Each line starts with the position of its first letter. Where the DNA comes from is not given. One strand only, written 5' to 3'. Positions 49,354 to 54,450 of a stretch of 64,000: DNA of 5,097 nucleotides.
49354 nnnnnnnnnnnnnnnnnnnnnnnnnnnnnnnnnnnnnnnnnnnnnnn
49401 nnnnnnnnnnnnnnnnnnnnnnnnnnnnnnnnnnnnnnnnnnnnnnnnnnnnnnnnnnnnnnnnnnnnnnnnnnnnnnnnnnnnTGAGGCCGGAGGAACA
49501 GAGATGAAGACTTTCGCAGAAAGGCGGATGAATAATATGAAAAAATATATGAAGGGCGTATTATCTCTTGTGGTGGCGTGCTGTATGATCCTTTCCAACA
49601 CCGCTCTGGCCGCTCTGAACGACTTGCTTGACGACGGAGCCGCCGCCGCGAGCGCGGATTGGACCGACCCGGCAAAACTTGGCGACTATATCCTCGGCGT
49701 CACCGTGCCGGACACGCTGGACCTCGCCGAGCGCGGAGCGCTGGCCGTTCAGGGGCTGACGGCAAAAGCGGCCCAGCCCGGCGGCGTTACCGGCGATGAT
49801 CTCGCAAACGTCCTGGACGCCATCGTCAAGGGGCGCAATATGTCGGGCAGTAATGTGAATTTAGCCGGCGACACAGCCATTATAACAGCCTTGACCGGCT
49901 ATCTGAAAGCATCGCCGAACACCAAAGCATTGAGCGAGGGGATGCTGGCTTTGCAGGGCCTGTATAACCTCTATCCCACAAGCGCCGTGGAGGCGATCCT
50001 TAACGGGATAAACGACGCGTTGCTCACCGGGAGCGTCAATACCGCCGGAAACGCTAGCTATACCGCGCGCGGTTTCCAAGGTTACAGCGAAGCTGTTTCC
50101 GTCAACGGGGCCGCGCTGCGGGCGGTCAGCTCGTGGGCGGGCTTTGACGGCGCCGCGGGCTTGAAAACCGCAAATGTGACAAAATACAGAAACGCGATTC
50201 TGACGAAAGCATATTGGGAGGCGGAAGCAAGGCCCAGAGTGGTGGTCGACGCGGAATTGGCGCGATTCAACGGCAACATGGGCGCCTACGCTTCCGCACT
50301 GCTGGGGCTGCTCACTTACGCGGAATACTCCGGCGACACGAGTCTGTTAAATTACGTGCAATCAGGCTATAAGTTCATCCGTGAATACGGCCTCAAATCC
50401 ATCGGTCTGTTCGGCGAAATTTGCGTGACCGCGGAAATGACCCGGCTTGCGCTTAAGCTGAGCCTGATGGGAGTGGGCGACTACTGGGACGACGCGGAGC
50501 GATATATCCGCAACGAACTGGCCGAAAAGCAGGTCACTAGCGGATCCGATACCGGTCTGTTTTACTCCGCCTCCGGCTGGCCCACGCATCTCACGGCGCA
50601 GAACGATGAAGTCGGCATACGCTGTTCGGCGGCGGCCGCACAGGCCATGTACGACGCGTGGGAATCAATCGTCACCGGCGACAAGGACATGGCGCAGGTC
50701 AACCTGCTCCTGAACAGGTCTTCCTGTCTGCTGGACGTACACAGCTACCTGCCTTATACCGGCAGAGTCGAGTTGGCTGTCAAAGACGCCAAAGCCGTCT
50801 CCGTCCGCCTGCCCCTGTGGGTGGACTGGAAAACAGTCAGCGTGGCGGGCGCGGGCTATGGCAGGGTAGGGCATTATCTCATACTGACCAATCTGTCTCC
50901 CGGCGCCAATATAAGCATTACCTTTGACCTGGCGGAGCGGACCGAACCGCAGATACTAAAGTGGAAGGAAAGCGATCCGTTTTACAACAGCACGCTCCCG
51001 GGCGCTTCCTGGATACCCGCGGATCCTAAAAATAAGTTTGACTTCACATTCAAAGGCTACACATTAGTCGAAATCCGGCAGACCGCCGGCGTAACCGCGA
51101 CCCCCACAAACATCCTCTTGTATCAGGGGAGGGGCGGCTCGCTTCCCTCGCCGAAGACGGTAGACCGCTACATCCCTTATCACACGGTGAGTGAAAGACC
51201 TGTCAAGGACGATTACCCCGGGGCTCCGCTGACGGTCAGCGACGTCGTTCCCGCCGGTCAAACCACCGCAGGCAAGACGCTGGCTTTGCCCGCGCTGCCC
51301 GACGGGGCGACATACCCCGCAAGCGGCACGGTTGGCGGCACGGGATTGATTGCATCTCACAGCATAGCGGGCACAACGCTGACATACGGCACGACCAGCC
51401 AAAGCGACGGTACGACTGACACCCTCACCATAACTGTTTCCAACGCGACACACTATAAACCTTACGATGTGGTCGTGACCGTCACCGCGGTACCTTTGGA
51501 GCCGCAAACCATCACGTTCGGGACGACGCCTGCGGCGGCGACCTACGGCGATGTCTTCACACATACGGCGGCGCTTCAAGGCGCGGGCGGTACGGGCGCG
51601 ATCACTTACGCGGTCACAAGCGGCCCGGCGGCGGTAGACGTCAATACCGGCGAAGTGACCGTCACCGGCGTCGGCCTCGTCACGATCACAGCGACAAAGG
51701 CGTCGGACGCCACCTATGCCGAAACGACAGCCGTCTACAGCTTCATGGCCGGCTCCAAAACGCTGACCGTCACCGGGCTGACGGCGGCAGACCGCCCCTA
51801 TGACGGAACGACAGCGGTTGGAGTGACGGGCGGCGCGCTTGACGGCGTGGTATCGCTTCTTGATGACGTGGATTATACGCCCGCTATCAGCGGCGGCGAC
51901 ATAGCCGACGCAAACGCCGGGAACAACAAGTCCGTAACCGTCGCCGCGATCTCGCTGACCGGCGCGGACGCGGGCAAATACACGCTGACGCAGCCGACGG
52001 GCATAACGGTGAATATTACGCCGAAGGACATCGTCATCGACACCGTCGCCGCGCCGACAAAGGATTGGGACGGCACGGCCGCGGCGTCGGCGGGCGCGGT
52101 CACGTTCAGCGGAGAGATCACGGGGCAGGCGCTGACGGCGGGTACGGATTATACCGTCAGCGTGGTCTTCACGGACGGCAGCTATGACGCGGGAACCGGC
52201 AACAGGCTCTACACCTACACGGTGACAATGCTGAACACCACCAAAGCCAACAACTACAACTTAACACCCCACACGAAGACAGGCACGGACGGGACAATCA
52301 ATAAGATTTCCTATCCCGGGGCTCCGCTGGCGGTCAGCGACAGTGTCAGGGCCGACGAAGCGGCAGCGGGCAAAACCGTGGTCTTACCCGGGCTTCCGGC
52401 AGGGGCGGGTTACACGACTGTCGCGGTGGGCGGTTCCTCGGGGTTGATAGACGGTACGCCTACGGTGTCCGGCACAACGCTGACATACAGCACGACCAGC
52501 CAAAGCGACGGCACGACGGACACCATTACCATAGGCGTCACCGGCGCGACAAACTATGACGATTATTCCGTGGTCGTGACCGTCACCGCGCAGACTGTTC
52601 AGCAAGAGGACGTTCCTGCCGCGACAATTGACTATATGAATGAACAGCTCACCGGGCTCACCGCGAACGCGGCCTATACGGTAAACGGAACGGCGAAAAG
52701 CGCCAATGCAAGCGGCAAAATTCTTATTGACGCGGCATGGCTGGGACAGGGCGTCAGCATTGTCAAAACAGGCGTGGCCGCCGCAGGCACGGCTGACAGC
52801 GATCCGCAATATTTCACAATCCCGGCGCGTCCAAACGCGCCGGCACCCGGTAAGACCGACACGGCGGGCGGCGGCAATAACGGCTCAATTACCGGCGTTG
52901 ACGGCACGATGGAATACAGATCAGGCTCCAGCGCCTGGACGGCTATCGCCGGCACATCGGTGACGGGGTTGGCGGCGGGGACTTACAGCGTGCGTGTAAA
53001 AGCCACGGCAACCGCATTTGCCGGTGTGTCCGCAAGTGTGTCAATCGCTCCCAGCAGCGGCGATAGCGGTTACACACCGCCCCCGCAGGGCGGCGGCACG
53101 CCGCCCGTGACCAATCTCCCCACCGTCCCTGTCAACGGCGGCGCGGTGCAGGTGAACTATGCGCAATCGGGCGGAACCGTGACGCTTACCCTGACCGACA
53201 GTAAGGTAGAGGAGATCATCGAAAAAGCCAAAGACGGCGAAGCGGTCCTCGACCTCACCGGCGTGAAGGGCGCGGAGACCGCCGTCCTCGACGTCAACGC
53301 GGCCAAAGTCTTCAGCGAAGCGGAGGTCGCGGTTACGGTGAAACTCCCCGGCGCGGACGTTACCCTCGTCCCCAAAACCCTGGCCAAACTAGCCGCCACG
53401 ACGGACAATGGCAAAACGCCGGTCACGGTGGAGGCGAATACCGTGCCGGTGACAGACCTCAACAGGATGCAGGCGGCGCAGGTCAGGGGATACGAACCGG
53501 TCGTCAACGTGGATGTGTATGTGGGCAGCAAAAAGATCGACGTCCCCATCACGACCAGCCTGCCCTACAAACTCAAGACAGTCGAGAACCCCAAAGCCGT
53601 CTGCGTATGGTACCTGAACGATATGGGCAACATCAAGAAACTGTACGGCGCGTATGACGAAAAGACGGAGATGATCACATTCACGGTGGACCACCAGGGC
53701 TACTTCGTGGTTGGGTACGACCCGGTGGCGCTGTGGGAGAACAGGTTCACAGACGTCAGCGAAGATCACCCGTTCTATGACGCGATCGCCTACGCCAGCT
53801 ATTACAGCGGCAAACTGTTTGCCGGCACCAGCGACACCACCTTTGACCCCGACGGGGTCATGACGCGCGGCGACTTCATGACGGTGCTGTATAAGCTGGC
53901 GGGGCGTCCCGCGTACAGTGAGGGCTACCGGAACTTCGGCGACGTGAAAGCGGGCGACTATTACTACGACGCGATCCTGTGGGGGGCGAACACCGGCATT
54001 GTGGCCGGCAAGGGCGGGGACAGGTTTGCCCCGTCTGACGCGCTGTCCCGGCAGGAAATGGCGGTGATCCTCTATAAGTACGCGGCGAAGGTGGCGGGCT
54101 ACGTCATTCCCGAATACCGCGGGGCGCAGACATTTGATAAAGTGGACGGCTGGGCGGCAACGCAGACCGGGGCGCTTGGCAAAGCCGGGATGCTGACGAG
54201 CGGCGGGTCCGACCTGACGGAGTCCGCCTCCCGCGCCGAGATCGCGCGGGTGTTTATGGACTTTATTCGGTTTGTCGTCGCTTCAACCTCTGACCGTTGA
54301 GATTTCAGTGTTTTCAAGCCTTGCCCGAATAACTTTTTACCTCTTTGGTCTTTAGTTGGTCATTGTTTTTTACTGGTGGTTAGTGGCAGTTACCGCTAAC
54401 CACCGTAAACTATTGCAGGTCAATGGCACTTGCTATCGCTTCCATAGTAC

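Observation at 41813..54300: GH127 gene divergently paired with two giant secreted proteins carrying GH127-like cores: candidate uncharacterised cell-surface glycan-degrading system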

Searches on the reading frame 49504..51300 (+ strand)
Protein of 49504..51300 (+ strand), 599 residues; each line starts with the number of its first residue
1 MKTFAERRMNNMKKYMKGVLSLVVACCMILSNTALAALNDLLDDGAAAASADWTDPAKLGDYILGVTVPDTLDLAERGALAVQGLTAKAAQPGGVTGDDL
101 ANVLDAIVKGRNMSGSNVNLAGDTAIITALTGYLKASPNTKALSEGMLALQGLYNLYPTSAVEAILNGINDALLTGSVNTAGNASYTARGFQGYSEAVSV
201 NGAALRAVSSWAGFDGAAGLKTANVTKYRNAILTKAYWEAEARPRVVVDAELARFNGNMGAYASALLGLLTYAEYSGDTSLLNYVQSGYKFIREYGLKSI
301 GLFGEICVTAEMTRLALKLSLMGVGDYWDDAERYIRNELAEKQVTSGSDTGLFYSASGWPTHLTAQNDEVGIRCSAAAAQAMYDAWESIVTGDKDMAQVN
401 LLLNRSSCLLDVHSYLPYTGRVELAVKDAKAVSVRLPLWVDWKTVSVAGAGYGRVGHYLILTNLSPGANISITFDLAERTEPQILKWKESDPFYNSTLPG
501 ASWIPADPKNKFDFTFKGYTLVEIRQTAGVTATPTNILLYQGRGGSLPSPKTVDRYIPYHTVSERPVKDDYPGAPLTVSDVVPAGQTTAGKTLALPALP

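Call 12: search_solved_structures(query=window:49504-51300:+, max_evalue=10)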
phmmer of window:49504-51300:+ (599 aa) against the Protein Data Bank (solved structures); distinct sequences matched with E-value up to 10: 3.
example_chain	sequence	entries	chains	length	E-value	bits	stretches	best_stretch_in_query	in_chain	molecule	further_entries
7sgr_J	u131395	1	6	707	0.7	11.7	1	444-525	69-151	Alpha-hemolysin translocation ATP-binding protein HlyB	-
8dck_A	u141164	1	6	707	0.7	11.7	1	444-525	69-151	Alpha-hemolysin translocation ATP-binding protein HlyB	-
3zua_A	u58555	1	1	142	0.71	11.7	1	420-496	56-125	ALPHA-HEMOLYSIN TRANSLOCATION ATP-BINDING PROTEIN HLYB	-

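Call 83: find_homologous_proteins(query=window:49504-51300:+, max_evalue=1e-10)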
Query window:49504-51300:+ (599 aa): 350 proteins with E <= 1e-10 among 8000 candidates; the best 120 are listed.
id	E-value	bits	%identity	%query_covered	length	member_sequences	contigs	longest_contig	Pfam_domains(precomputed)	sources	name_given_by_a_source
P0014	8.6e-127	442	47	84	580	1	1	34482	PF20736.3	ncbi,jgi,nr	ncbi:MAG: hypothetical protein LBH95_08435 [Oscillospiraceae bacterium]|jgi:hypothetical protein|nr:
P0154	1.5e-118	415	45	83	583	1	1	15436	PF20736.3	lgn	-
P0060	1.4e-99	353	38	92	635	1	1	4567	-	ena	-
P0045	1.4e-86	310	47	54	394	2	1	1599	-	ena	-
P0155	4.6e-84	301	34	77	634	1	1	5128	-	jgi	jgi:hypothetical protein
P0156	5.7e-82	294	36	86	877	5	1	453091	-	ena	-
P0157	1.5e-80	290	33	77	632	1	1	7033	-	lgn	-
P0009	1.9e-80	289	37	77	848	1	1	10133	-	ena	-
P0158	1.0e-79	287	33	76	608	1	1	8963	-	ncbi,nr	ncbi:MAG: hypothetical protein SGJ20_08330 [Planctomycetota bacterium]|nr:hypothetical protein [Plan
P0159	1.2e-79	287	33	76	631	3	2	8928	-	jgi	-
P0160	2.8e-79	286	34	89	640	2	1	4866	-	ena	-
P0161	3.3e-79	285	34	82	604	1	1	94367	-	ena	-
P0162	1.7e-78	283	36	82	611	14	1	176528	-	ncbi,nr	ncbi:MAG: hypothetical protein JNK74_06250 [Candidatus Hydrogenedentes bacterium]|nr:hypothetical pr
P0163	2.2e-77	279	33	92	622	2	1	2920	-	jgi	jgi:hypothetical protein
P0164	4.6e-77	278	35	82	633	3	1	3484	-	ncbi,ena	-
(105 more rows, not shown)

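Call 90: find_related_loci(query=A6, collection=metagenome_contigs, flank=8000)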
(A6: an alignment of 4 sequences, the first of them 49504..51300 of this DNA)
Query A6 (599 aa) in metagenome_contigs; peptide patterns used: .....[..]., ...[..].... (x = any residue, [..] = any of these).
600 stretches matched a pattern (row limit reached: there are more); 45 encode a relative of the query (tblastn E <= 1e-3); 45 distinct loci.
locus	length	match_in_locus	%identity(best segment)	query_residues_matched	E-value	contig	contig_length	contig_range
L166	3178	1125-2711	36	4-562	8e-102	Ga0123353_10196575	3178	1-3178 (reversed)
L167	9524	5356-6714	38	99-568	2e-86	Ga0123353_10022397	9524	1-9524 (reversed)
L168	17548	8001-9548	34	67-525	2e-77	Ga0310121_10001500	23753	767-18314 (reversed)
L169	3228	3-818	43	293-568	9e-62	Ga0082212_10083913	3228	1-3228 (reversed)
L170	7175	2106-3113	31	244-558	5e-38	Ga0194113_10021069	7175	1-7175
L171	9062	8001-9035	29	253-563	3e-37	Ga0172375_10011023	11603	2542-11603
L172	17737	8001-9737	27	68-537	3e-36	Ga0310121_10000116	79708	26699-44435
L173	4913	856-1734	30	253-524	3e-34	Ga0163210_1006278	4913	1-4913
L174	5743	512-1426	31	251-512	3e-34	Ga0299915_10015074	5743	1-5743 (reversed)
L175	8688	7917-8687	34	244-461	2e-32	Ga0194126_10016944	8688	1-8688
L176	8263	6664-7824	28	108-447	3e-28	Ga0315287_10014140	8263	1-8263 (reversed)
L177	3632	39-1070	28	227-531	6e-28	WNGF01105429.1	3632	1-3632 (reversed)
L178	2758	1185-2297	28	119-439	1e-27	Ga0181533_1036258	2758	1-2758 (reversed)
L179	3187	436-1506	29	189-510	1e-27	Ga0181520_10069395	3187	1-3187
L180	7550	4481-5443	29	255-533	4e-27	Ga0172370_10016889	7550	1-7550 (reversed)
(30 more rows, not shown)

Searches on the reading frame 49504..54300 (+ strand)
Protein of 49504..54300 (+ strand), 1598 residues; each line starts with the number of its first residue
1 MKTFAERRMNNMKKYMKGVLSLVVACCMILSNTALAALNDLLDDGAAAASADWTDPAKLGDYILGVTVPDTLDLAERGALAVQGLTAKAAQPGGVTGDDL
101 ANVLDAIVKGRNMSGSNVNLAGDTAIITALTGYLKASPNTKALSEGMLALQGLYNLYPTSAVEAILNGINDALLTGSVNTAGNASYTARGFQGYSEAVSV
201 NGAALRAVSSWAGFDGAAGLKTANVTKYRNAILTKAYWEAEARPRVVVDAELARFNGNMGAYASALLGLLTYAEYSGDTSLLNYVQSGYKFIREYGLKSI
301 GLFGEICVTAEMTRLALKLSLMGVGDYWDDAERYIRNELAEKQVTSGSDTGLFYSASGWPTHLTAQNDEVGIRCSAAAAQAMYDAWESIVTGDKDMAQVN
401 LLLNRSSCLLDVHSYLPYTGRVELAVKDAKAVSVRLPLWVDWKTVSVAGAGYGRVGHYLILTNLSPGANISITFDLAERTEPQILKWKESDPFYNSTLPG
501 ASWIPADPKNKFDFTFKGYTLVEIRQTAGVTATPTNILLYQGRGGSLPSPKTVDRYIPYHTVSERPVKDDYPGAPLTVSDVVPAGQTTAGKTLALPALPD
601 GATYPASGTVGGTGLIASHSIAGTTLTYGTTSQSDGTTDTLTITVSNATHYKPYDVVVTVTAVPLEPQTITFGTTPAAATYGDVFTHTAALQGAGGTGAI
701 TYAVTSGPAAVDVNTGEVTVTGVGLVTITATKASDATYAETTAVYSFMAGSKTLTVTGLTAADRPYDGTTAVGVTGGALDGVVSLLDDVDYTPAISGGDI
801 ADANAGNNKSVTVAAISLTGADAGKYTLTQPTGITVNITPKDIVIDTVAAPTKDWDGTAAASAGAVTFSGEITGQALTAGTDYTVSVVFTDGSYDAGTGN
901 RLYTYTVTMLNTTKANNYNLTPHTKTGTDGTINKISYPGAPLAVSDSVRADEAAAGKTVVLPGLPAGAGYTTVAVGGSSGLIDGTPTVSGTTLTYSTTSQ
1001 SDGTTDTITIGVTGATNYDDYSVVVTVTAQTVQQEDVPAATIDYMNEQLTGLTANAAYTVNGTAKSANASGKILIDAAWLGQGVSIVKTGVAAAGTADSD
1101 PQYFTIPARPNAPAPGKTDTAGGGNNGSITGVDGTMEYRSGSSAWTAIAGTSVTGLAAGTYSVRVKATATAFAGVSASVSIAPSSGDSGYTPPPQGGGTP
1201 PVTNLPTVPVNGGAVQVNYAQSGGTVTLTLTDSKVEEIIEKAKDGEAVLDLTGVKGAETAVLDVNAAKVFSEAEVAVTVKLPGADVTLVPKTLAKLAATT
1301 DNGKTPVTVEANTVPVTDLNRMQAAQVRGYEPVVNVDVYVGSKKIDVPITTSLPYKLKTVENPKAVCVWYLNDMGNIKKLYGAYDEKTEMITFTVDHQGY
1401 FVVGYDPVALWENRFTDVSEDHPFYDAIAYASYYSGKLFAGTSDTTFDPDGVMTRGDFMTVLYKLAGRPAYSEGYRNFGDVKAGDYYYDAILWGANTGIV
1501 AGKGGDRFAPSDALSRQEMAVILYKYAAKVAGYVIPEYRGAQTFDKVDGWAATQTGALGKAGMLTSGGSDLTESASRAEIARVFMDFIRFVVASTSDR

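Call 6: search_protein_families(library=pfam, proteins=[window:49504-54300:+], max_evalue=1)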
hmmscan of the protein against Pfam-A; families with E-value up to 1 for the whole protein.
window:49504-54300:+ (1598 aa): 2 families
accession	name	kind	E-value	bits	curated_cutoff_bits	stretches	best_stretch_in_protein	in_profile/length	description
PF18657.6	YDG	-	2.8e-17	63.2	25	2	752-832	3-84/85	YDG domain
PF00395.25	SLH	-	3e-16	59.5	20.8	2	1478-1520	2-44/44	S-layer homology domain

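Call 7: search_protein_families(library=ncbifam, proteins=[window:49504-54300:+], max_evalue=1)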
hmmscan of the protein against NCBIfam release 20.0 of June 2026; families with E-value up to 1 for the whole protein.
window:49504-54300:+ (1598 aa): 3 families
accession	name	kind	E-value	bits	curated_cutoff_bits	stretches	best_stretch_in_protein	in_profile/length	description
NF045980.1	MAG6410_fam_LP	equivalog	8.7e-09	34.3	450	1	1126-1181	566-622/622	MAG6410 family transglutaminase-related lipoprotein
NF033190.2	inl_like_NEAT_1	exception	1.2e-07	30.4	1275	1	1414-1526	581-690/754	NEAT domain-containing leucine-rich repeat protein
NF033636.1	acid_shock_Asr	equivalog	0.0075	17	50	1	16-57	1-41/119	acid resistance repetitive basic protein Asr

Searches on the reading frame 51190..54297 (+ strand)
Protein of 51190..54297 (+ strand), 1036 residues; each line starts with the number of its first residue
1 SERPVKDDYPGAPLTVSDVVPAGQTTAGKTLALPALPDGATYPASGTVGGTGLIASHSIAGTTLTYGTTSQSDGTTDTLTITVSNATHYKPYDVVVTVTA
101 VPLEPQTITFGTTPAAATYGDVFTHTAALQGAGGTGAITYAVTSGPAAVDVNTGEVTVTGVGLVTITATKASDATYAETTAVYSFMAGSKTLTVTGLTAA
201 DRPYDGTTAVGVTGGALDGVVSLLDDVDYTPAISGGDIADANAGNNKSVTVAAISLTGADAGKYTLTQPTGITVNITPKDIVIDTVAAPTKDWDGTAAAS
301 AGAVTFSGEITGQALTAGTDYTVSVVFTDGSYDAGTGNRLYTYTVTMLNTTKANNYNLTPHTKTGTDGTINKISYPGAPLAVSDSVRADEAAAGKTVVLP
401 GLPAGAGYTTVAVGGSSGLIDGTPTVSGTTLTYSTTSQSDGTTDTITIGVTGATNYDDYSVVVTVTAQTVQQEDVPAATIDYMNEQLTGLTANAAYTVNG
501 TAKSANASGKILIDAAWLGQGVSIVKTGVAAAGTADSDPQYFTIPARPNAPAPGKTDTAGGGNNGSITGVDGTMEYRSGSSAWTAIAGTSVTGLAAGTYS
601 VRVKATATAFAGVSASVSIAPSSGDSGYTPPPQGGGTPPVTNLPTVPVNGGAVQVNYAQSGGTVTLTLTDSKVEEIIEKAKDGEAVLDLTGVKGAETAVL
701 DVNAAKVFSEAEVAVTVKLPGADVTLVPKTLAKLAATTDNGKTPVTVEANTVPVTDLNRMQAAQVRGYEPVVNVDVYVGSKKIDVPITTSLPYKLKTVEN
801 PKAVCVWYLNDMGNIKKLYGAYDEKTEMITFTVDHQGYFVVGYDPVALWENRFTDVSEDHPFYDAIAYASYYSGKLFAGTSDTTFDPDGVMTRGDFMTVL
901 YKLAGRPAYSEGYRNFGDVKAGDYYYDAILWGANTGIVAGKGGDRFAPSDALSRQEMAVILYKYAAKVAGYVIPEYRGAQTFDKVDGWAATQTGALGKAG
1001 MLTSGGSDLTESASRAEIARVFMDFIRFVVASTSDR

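Call 46: search_solved_structures(query=window:51190-54297:+, max_evalue=0.1)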
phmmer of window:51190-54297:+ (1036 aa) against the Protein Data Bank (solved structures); distinct sequences matched with E-value up to 0.1: 2.
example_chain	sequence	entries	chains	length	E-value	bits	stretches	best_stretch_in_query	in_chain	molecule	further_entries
6bt4_A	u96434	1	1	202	1.6e-05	26.4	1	851-1006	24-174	S-layer protein sap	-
3pyw_A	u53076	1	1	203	2.3e-05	25.9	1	852-1006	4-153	S-layer protein sap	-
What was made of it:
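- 53740..54297 (+): SLH triplet: the cell-wall anchor. Matches the Sap SLH structures 6bt4 and 3pyw over about 155 residues (call 46).
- Checked: The SLH region also matches the Sap SLH structure (call 46).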

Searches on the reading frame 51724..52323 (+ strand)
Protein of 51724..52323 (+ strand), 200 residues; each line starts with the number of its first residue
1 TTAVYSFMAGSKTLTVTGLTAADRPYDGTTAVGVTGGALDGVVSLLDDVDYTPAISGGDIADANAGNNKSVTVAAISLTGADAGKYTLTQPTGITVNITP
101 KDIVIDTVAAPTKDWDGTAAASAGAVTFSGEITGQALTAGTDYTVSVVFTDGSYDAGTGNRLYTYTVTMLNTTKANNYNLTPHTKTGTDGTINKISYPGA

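Call 98: search_protein_families(library=pfam, proteins=[window:51724-52323:+], max_evalue=1)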
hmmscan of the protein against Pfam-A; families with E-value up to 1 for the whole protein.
window:51724-52323:+ (200 aa): 3 families
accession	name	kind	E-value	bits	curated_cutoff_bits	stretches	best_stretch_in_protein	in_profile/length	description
PF18657.6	YDG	-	3.9e-23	81.9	25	2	12-92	3-84/85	YDG domain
PF14292.12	SusE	-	0.1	13.3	25.2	1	108-189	16-102/106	SusE outer membrane protein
PF25262.1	DUF7862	-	0.19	12.3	27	1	145-180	31-65/85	Domain of unknown function (DUF7862)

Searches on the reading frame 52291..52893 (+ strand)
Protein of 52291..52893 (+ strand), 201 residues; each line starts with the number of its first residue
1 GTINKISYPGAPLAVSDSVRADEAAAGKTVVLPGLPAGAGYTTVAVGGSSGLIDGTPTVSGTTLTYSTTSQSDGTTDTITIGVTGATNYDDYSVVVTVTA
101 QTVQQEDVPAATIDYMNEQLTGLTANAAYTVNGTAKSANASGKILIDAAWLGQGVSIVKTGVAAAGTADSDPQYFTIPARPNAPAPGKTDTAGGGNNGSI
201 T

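Call 98: search_protein_families(library=pfam, proteins=[window:52291-52893:+], max_evalue=1)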
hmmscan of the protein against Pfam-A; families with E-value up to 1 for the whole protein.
window:52291-52893:+ (201 aa): 2 families
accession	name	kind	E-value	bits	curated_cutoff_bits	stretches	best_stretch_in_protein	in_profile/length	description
PF08842.16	Mfa2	-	0.13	12.3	21.2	0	42-150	162-271/277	Fimbrillin-A associated anchor proteins Mfa1 and Mfa2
PF16874.11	Glyco_hydro_36C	-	0.19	12.6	27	0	119-146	33-58/77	Glycosyl hydrolase family 36 C-terminal domain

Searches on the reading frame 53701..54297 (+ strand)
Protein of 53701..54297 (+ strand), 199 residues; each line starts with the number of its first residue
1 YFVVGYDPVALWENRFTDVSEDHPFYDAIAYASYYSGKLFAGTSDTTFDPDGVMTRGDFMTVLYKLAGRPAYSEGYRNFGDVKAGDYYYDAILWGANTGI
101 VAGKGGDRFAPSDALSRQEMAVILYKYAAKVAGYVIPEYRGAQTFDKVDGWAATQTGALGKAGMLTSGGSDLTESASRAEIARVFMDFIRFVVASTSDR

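Call 98: search_protein_families(library=pfam, proteins=[window:53701-54297:+], max_evalue=1)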
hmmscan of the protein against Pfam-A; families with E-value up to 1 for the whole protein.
window:53701-54297:+ (199 aa): 1 family
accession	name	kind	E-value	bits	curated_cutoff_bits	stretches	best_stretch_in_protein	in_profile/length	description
PF00395.25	SLH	-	7.1e-20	71.2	20.8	2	79-121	2-44/44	S-layer homology domain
